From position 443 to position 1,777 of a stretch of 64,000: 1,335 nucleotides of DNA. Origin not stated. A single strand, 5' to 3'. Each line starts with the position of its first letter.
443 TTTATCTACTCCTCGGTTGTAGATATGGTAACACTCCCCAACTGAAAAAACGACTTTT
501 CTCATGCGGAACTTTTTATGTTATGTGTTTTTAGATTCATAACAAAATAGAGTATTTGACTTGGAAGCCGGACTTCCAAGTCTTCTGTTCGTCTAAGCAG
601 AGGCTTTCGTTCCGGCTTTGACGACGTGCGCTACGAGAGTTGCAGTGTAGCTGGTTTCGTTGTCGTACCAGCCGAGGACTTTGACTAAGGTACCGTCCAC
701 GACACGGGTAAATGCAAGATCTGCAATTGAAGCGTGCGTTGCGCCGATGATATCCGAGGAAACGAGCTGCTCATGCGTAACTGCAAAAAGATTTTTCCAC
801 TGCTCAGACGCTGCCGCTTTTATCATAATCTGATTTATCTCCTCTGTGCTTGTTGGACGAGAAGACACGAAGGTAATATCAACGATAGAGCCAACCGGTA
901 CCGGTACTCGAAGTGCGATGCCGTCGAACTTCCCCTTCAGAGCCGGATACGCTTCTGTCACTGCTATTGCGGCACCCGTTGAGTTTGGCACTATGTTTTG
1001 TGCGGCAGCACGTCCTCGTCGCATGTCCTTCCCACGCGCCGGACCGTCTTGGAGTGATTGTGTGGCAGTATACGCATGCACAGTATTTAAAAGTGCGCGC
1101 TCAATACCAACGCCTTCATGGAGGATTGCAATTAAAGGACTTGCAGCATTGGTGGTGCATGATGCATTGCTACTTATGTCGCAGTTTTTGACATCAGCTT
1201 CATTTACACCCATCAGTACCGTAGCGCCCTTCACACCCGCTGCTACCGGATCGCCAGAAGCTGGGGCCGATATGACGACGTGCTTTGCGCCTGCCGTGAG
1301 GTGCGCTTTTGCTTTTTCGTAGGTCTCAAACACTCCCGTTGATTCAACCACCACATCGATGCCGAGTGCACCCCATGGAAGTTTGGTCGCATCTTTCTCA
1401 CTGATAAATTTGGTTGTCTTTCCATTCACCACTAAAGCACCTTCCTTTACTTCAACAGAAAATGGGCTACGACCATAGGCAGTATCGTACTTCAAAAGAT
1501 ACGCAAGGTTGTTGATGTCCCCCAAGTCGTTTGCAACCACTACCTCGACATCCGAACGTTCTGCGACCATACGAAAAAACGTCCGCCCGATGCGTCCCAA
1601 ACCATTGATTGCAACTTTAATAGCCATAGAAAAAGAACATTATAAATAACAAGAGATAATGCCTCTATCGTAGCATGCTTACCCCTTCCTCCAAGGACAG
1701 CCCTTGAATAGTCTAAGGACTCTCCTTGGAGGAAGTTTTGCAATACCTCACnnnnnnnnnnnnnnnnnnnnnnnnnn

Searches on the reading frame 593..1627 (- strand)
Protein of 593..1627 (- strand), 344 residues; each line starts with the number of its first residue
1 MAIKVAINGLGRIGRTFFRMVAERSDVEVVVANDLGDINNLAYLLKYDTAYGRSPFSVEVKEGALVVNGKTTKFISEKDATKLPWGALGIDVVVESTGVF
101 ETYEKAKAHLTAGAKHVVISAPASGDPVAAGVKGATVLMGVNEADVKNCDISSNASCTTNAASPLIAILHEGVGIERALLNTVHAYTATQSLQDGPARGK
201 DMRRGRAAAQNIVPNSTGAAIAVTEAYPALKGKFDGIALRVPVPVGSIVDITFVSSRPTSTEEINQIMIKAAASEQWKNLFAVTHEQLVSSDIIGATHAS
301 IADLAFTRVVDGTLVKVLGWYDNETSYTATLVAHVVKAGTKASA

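Call 27: search_protein_families(library=pfam, proteins=[window:593-1627:-], max_evalue=0.0001)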
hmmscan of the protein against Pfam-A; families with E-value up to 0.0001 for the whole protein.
window:593-1627:- (344 aa): 2 families
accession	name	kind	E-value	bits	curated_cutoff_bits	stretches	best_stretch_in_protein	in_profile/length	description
PF02800.25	Gp_dh_C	-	8.8e-51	172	24.4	1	164-321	3-158/158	Glyceraldehyde 3-phosphate dehydrogenase, C-terminal domain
PF00044.30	Gp_dh_N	-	2.7e-35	121.1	31.7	1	3-102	1-100/101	Glyceraldehyde 3-phosphate dehydrogenase, NAD binding domain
